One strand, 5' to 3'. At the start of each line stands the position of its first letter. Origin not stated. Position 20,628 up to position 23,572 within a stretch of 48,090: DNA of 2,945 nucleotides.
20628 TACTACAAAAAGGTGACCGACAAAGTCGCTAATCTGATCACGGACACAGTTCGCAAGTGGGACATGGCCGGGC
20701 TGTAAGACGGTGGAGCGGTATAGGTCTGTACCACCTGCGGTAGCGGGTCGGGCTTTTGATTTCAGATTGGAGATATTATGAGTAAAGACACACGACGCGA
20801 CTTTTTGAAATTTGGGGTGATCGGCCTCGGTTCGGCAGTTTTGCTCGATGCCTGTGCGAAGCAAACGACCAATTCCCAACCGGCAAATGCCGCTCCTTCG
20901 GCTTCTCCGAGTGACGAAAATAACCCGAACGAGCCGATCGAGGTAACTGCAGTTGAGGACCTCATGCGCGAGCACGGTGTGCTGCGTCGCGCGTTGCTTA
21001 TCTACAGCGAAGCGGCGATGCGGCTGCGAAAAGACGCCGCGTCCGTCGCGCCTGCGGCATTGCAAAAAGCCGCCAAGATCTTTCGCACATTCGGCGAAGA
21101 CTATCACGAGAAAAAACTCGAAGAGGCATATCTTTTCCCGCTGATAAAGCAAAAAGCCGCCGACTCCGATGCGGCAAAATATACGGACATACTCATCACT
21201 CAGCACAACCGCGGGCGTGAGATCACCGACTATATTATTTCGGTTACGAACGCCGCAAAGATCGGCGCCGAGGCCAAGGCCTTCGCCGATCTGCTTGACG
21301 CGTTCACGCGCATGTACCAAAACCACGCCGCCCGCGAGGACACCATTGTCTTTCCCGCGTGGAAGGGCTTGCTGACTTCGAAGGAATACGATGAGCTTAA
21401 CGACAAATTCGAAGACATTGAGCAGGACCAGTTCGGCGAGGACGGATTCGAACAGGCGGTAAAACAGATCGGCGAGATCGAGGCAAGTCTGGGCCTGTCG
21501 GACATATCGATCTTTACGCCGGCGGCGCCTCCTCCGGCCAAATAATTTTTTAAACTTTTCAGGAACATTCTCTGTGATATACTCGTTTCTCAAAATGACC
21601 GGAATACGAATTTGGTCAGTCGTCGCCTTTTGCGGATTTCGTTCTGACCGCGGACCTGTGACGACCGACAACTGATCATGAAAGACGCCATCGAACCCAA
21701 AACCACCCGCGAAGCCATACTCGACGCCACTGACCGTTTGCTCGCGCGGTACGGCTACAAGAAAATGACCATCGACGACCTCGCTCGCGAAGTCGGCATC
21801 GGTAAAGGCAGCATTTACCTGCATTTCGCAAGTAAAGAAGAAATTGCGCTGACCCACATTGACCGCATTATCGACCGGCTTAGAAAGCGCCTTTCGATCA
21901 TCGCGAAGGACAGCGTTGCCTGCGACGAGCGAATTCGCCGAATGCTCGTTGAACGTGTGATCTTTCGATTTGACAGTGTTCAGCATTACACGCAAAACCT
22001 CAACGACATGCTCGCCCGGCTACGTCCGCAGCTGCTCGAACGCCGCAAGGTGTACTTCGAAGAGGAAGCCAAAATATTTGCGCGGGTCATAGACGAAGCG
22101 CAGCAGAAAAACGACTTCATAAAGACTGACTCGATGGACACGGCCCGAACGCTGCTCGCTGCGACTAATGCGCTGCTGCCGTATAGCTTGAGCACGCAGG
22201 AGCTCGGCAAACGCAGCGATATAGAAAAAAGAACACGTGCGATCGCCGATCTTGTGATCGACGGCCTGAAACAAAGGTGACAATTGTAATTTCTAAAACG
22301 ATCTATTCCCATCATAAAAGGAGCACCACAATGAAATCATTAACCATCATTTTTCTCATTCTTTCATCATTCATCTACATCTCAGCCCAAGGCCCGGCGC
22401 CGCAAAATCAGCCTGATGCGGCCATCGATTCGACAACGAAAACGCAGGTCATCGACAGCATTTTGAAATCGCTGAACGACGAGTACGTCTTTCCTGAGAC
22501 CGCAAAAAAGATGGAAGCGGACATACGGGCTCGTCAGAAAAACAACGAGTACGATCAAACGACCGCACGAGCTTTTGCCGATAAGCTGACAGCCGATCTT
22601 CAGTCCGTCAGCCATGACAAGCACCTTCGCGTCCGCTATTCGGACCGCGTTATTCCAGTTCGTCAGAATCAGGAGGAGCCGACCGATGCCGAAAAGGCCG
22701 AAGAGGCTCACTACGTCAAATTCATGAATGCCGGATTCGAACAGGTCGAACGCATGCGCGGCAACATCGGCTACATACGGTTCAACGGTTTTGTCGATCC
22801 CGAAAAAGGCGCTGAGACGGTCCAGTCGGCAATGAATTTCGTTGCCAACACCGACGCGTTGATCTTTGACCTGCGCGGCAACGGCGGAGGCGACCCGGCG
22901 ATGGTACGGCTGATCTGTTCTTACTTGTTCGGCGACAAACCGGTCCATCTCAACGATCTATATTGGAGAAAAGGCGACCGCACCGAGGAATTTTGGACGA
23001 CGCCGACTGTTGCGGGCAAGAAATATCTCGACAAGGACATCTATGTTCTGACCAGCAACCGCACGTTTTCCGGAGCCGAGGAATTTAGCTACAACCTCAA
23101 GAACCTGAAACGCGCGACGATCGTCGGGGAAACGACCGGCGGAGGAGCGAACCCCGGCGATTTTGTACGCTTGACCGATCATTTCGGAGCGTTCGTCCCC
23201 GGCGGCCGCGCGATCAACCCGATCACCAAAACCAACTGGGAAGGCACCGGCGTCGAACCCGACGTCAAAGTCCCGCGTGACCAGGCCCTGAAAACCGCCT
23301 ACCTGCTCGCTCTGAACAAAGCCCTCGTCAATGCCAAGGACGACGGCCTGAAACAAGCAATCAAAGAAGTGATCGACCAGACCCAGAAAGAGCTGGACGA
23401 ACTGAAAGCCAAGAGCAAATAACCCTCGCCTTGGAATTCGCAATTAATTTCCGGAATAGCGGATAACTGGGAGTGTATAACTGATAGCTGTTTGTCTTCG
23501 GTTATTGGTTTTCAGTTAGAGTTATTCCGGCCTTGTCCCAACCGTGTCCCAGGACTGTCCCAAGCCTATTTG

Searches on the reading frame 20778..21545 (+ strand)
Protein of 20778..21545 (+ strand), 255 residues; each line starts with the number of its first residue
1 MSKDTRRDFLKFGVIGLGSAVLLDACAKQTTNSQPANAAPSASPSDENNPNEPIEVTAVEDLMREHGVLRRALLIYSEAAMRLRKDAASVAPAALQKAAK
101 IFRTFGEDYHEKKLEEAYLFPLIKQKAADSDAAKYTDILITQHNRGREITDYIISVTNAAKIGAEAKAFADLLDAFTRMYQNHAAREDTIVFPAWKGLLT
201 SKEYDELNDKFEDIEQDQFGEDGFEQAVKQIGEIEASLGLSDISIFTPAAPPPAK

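Call 58: search_protein_families(library=pfam, proteins=[window:20778-21545:+], max_evalue=0.00001)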
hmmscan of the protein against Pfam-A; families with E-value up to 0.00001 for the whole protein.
window:20778-21545:+ (255 aa): 1 family
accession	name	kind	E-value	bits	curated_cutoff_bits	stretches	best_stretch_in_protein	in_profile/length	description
PF01814.28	Hemerythrin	-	3.5e-14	53.8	25.3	1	58-194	2-126/127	Hemerythrin HHE cation binding domain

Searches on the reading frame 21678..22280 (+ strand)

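Call 58: search_protein_families(library=pfam, proteins=[window:21678-22280:+], max_evalue=0.00001)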
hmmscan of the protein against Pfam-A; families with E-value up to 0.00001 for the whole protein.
window:21678-22280:+ (200 aa): 2 families
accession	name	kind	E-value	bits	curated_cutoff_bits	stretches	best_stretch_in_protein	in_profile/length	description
PF00440.29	TetR_N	-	4.1e-16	58.9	24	1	14-57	1-44/47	Bacterial regulatory proteins, tetR family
PF17935.6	TetR_C_27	-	1.4e-06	28.8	26.1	0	126-174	44-92/106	Tetracyclin repressor-like, C-terminal domain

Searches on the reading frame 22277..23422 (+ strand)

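Call 58: search_protein_families(library=pfam, proteins=[window:22277-23422:+], max_evalue=0.00001)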
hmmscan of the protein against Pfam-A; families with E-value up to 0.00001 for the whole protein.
window:22277-23422:+ (381 aa): 2 families
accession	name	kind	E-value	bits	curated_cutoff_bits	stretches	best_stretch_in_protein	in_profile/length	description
PF03572.23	Peptidase_S41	-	1.2e-24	87.2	24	1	163-332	1-165/165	Peptidase family S41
PF11918.13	Peptidase_S41_N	-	3.3e-11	43.9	26.6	1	56-134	19-97/129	N-terminal domain of Peptidase_S41 in eukaryotic IRBP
